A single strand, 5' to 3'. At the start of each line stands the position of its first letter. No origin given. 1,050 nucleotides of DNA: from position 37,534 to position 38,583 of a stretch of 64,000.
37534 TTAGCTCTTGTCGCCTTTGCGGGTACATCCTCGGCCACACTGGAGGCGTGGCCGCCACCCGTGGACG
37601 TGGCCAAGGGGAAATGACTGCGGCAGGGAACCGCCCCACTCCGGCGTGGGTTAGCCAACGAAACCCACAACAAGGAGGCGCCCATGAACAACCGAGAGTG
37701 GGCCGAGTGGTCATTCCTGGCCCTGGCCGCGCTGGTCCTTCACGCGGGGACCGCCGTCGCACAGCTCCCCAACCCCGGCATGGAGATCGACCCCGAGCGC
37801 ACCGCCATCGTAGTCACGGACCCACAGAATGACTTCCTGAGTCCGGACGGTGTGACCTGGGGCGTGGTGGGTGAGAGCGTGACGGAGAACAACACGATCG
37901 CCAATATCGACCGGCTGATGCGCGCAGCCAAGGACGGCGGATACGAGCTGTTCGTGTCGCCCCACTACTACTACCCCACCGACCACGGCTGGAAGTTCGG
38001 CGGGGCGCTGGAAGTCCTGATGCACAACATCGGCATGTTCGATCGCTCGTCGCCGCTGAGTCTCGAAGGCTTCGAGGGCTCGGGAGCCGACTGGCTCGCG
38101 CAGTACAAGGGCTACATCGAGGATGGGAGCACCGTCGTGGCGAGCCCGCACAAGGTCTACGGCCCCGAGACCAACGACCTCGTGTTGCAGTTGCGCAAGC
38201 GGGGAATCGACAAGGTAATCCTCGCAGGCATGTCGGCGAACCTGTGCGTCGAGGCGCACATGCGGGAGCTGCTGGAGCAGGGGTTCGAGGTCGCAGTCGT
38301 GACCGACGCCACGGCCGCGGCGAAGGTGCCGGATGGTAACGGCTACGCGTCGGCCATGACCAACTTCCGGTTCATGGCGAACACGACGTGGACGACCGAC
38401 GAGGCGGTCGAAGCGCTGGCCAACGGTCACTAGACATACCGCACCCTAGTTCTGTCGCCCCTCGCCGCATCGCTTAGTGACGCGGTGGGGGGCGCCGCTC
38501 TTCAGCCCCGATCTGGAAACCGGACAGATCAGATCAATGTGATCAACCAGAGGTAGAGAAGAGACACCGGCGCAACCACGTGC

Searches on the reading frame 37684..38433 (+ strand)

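Call 7: search_protein_families(library=pfam, proteins=[window:37684-38433:+], max_evalue=0.001)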
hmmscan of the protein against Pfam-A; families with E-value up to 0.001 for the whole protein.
window:37684-38433:+ (249 aa): 1 family
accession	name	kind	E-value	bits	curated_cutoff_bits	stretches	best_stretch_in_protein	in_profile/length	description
PF00857.26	Isochorismatase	-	1.2e-24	87.7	27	1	40-229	1-164/175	Isochorismatase domain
